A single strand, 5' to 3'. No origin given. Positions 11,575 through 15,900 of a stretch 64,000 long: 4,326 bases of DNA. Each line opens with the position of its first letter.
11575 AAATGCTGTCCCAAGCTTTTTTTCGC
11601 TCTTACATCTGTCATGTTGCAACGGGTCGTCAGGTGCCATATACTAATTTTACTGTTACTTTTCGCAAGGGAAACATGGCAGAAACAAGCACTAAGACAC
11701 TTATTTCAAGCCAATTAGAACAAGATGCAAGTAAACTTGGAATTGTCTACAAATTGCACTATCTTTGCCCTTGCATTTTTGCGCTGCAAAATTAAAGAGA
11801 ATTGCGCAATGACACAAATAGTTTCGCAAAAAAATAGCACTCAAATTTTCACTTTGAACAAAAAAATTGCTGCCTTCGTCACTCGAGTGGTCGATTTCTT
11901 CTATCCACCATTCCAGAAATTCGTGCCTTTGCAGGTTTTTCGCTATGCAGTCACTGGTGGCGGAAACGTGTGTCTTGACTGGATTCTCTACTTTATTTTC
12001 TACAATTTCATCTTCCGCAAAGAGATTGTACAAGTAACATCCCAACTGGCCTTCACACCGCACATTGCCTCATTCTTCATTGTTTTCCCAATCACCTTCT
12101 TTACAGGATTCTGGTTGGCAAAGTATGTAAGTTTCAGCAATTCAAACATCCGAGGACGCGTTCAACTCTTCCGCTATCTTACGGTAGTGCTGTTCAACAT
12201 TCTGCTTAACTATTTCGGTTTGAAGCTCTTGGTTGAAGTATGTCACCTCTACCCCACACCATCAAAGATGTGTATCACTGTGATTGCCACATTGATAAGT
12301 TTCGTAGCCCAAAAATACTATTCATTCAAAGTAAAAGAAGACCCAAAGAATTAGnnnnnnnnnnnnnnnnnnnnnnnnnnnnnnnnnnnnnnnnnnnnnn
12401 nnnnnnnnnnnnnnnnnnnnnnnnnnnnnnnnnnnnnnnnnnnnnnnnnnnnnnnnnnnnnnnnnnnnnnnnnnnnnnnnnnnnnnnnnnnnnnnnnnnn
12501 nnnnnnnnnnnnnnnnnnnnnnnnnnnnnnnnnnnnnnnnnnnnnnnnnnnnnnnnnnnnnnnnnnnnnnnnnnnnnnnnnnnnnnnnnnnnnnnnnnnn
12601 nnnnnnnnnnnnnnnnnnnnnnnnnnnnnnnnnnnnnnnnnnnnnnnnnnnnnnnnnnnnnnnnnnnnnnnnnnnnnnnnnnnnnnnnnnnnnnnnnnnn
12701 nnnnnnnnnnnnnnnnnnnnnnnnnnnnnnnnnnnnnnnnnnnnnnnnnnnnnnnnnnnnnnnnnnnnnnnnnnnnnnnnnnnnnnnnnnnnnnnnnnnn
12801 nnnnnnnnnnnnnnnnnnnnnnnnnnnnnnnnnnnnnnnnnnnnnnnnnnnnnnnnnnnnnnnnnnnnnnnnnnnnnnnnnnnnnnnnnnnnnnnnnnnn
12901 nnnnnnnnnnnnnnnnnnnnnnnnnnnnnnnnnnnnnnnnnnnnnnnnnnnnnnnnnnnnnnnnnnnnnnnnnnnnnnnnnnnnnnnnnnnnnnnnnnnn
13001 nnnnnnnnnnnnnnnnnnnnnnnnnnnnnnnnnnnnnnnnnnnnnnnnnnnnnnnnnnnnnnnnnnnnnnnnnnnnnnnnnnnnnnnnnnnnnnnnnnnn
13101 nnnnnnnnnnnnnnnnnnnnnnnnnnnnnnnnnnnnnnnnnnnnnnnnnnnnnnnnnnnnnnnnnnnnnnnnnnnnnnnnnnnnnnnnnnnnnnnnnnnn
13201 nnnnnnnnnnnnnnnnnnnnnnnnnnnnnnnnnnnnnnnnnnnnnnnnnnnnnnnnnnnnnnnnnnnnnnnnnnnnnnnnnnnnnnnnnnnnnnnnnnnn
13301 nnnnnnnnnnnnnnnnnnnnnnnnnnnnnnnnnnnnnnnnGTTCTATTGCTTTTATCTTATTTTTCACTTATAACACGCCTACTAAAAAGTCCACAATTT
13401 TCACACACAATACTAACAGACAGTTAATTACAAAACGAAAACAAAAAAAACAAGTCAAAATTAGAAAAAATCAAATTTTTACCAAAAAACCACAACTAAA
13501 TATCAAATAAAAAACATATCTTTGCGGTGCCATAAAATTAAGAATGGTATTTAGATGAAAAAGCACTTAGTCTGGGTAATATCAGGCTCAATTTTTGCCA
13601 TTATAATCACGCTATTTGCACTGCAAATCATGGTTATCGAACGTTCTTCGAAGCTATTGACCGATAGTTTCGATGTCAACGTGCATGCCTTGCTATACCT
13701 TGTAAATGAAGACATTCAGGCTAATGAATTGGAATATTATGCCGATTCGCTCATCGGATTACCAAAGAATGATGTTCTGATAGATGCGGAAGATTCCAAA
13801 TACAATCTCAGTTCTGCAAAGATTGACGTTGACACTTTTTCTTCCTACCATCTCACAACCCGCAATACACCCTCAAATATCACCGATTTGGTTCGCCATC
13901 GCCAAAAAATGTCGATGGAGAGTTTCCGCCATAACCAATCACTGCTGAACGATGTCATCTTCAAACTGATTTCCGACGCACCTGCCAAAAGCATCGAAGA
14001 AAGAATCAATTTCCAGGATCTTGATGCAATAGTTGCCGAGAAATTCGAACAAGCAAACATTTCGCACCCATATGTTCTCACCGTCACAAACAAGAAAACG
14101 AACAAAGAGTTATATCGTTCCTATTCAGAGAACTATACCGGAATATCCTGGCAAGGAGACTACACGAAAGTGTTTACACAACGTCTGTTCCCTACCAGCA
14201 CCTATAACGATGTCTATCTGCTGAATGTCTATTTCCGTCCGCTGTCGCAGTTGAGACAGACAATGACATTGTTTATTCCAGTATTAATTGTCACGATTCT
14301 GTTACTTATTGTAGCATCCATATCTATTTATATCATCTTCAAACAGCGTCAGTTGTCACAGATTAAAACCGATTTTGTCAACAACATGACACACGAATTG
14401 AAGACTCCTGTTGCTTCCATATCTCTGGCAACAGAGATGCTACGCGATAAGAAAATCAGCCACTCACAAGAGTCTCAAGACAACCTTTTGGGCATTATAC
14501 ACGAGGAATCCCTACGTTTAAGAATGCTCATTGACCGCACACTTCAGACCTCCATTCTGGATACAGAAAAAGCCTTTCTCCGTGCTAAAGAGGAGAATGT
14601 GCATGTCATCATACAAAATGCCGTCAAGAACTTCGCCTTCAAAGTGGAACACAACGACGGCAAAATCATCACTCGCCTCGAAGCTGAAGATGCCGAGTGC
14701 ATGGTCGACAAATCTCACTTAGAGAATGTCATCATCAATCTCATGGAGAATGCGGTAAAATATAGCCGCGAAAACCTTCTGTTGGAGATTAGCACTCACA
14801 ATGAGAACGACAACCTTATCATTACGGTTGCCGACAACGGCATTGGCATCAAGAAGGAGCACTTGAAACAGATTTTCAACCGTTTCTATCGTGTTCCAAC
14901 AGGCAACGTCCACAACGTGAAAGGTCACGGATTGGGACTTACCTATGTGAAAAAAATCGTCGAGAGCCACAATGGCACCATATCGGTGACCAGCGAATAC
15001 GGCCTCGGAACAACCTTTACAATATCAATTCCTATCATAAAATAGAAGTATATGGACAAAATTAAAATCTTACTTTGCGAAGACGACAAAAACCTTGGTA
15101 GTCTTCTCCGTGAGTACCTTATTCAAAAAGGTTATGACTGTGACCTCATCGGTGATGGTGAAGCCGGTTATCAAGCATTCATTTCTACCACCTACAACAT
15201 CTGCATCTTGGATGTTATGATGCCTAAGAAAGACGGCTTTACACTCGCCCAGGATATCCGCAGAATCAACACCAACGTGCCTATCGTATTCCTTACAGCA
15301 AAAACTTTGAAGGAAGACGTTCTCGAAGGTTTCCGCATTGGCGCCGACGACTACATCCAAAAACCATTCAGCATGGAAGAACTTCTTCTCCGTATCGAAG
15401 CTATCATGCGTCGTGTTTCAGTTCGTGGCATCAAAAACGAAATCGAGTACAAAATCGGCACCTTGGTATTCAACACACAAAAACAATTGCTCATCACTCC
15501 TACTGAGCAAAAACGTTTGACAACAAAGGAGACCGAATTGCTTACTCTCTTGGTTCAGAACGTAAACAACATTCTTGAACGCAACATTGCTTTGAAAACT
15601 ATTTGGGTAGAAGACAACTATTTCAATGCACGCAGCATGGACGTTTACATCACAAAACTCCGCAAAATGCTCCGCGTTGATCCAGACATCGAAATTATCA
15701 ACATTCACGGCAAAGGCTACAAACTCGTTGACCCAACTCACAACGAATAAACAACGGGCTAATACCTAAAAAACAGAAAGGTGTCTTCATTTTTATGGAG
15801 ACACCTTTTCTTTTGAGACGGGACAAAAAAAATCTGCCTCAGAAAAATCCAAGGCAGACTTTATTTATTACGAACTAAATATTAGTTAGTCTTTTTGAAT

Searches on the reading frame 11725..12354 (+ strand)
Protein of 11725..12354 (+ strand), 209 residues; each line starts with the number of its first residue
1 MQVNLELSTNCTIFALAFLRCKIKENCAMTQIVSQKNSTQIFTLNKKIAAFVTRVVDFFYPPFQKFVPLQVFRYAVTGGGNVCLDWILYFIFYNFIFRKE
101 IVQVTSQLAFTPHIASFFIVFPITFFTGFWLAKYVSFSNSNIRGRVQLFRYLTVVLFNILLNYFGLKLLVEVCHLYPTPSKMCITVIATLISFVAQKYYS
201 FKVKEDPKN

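Call 79: search_protein_families(library=pfam, proteins=[window:11725-12354:+], max_evalue=0.00001)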
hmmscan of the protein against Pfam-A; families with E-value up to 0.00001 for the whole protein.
window:11725-12354:+ (209 aa): 1 family
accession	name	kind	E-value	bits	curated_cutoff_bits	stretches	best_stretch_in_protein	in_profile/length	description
PF04138.20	GtrA_DPMS_TM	-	6.7e-11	42.9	26.1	1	73-201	1-117/117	GtrA/DPMS, transmembrane domain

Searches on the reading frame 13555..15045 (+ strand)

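Call 42: search_protein_families(library=pfam, proteins=[window:13555-15045:+], max_evalue=0.000001)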
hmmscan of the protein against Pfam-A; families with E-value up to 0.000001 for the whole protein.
window:13555-15045:+ (496 aa): 2 families
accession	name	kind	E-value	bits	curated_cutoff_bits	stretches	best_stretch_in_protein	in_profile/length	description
PF02518.31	HATPase_c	-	2.1e-28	99.4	26.4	1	385-494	2-109/111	Histidine kinase-, DNA gyrase B-, and HSP90-like ATPase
PF00512.31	HisKA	-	3.9e-14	52.9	26.9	1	271-337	2-65/66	His Kinase A (phospho-acceptor) domain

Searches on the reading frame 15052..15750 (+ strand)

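Call 79: search_protein_families(library=pfam, proteins=[window:15052-15750:+], max_evalue=0.00001)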
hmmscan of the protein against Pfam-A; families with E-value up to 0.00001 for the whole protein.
window:15052-15750:+ (232 aa): 2 families
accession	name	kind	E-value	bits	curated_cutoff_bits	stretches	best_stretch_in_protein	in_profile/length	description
PF00072.30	Response_reg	-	2.2e-25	89.4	30.2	1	6-115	1-110/111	Response regulator receiver domain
PF00486.34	Trans_reg_C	-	1e-15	58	26.2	1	153-225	3-77/77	Transcriptional regulatory protein, C terminal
